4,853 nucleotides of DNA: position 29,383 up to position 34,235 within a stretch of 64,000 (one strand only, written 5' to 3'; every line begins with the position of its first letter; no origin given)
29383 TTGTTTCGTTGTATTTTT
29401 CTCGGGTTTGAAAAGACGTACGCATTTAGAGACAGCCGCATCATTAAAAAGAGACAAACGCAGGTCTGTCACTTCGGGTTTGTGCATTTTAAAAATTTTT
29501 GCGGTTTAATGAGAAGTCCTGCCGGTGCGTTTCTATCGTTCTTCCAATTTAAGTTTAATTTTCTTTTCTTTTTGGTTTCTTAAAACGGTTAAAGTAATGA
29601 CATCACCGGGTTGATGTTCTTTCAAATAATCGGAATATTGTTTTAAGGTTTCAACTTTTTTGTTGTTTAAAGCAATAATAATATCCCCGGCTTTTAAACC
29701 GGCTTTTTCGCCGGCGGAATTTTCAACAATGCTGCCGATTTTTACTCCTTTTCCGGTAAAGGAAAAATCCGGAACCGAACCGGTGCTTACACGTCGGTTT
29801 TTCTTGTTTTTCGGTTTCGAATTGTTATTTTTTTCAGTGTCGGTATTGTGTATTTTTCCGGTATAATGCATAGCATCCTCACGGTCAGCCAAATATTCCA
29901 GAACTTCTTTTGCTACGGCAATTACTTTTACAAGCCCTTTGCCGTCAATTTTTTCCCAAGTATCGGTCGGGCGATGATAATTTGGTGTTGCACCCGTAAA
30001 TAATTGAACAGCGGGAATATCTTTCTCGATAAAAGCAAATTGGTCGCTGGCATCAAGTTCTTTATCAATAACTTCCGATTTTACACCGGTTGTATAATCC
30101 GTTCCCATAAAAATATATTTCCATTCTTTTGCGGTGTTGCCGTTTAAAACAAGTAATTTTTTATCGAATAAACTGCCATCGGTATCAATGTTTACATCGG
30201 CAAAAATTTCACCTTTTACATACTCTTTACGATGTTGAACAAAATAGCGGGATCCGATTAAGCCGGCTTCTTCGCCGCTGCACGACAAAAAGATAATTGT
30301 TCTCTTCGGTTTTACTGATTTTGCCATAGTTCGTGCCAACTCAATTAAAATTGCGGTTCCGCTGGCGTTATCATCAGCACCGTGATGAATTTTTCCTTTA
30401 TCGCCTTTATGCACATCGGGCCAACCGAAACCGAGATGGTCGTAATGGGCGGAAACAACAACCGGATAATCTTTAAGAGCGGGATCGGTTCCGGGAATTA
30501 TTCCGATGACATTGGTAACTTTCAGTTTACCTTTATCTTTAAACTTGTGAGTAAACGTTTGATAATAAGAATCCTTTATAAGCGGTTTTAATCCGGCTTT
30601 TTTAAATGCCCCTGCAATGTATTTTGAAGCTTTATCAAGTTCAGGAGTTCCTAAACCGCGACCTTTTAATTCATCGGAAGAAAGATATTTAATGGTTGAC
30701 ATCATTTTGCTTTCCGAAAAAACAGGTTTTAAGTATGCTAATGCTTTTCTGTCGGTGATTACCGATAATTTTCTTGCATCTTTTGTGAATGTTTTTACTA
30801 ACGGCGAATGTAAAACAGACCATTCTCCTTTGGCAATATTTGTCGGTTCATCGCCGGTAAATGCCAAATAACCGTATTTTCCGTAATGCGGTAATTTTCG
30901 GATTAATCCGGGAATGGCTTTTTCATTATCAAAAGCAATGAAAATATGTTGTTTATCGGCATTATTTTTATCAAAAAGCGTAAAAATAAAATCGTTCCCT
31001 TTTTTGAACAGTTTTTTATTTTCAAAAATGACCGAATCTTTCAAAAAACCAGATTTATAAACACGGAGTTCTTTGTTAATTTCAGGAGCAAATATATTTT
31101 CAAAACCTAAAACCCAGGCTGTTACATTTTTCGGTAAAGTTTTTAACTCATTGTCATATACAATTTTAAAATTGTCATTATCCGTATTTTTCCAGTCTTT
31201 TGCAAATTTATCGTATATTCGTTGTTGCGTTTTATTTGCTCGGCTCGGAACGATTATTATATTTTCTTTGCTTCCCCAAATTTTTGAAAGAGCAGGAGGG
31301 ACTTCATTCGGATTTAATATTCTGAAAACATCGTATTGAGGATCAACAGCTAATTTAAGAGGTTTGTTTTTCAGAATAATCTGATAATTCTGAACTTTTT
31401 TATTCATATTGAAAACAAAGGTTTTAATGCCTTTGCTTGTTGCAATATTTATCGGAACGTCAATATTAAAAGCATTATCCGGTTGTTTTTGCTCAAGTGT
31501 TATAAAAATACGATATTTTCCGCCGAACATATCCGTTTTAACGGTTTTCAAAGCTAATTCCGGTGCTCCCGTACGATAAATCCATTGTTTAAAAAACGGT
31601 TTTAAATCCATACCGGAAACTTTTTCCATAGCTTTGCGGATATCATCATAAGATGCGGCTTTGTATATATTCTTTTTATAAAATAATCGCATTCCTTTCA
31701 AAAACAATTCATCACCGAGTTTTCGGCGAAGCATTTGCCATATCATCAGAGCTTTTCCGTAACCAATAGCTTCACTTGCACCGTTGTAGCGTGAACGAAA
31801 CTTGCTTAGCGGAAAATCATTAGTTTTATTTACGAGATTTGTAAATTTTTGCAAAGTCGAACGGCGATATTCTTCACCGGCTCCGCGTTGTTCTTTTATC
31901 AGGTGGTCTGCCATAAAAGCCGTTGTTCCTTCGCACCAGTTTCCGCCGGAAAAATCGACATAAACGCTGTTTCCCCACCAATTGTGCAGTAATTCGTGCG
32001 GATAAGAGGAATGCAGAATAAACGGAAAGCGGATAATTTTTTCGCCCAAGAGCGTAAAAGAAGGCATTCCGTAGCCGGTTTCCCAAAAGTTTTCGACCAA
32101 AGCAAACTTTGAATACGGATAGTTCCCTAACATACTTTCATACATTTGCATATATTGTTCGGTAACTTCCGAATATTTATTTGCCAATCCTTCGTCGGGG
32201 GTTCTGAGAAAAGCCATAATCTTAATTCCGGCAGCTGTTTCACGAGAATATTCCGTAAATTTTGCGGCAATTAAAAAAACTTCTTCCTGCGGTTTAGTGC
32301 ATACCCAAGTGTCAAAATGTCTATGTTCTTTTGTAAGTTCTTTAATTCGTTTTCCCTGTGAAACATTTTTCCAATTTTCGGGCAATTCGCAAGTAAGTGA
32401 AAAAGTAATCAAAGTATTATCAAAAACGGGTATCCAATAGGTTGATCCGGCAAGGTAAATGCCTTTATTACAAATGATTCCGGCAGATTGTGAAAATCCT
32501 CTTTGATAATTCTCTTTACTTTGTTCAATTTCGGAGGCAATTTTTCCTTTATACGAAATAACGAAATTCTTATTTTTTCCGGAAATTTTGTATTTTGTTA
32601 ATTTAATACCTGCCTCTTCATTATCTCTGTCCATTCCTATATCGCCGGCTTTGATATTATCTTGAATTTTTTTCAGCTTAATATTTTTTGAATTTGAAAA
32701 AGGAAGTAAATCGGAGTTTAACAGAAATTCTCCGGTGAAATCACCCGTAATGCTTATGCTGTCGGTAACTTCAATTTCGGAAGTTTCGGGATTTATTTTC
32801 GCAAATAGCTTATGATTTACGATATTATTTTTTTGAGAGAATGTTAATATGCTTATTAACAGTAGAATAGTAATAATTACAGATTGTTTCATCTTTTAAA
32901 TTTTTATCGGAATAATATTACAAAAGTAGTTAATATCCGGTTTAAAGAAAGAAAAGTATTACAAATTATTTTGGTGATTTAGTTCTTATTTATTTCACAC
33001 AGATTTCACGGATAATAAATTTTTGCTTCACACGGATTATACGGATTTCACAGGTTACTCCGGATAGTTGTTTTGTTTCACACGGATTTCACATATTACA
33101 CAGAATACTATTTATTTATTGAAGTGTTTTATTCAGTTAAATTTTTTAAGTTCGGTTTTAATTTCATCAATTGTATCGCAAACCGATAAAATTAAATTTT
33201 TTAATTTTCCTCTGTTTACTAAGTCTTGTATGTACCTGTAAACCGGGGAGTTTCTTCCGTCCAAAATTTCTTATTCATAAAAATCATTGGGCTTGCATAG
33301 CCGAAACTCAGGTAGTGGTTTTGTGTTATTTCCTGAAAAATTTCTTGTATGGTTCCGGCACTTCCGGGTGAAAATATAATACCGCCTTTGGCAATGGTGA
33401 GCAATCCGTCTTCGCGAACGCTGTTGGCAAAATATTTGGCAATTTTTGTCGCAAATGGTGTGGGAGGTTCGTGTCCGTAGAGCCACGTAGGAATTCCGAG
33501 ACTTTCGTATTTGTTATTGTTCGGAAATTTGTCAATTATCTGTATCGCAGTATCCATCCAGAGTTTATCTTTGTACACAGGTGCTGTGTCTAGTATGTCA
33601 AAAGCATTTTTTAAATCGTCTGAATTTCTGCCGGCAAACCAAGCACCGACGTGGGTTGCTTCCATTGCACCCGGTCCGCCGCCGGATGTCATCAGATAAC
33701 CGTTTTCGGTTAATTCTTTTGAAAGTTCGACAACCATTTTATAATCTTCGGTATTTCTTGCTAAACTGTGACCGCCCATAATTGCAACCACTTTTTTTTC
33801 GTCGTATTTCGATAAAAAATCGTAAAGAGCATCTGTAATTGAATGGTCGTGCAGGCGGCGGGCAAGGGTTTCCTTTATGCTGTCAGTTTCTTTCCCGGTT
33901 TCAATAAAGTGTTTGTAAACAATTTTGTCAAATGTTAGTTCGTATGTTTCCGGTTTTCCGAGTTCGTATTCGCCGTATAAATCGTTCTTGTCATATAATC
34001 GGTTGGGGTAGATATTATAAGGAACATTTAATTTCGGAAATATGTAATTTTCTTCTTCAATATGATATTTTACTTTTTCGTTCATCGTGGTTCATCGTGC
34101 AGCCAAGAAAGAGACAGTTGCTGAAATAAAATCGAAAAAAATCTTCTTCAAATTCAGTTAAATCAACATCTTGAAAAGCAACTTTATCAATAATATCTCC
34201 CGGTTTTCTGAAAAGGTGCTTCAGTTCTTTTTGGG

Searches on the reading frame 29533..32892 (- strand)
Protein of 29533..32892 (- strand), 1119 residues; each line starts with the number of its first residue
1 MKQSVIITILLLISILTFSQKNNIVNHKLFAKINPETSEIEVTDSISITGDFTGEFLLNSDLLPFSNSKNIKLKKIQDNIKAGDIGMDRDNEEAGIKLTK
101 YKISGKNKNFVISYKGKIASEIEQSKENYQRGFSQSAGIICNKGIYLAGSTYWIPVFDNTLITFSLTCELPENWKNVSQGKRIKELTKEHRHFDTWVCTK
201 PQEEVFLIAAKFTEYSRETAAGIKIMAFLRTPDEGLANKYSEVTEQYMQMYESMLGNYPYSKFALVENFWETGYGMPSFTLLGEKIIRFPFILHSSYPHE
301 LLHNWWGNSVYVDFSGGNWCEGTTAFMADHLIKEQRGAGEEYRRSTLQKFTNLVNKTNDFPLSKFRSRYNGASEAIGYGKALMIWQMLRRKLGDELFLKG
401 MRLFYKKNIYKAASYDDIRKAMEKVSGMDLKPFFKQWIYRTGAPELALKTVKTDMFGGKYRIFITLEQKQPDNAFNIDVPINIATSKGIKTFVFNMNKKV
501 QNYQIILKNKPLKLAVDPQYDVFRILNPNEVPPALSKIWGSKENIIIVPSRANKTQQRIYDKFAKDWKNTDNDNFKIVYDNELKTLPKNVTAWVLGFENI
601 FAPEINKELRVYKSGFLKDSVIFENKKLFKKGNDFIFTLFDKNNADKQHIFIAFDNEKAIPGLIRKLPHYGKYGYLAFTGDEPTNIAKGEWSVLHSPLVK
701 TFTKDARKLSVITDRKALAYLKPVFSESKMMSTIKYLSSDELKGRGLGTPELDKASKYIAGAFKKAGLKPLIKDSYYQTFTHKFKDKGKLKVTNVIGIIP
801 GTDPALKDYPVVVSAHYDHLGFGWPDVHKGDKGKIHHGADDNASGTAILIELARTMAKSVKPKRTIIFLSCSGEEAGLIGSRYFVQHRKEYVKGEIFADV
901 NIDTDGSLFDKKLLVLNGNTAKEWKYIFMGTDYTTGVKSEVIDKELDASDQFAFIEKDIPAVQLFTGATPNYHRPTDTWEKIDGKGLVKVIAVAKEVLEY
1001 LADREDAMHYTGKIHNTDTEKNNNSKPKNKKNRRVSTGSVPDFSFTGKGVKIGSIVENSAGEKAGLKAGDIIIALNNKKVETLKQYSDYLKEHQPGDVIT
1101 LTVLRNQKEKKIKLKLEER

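Call 30: search_protein_families(library=pfam, proteins=[window:29533-32892:-], max_evalue=0.00001)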
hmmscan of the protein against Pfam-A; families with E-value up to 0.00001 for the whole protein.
window:29533-32892:- (1119 aa): 6 families
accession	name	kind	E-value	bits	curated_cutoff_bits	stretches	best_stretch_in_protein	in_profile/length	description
PF04389.22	Peptidase_M28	-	1.9e-37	129.4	21.3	1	794-995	1-190/193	Peptidase family M28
PF13180.12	PDZ_2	-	2.5e-13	50.5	27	1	1047-1116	11-80/80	PDZ domain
PF17820.7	PDZ_6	-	2.1e-12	47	27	1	1052-1105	2-54/54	PDZ domain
PF01433.26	Peptidase_M1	-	2.5e-12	47.3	27.7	1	299-437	73-218/218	Peptidase family M1 domain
PF00595.29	PDZ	-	8.8e-08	32.9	23.2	1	1044-1103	23-80/81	PDZ domain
PF01546.33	Peptidase_M20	-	7.4e-07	29.7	24.6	1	813-892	2-87/206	Peptidase family M20/M25/M40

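Call 31: search_protein_families(library=padloc, proteins=[window:29533-32892:-], max_evalue=0.00001)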
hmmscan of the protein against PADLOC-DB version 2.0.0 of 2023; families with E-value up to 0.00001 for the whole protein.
window:29533-32892:- (1119 aa): 0 families

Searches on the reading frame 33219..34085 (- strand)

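Call 30: search_protein_families(library=pfam, proteins=[window:33219-34085:-], max_evalue=0.00001)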
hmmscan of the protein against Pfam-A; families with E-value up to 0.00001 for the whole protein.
window:33219-34085:- (288 aa): 1 family
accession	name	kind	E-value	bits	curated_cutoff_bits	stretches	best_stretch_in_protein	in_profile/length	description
PF18306.6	LDcluster4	-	3.2e-06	27.3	26.3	0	98-148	2-51/151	SLOG cluster4 family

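Call 31: search_protein_families(library=padloc, proteins=[window:33219-34085:-], max_evalue=0.00001)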
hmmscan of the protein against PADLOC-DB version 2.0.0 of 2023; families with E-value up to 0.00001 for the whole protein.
window:33219-34085:- (288 aa): 0 families
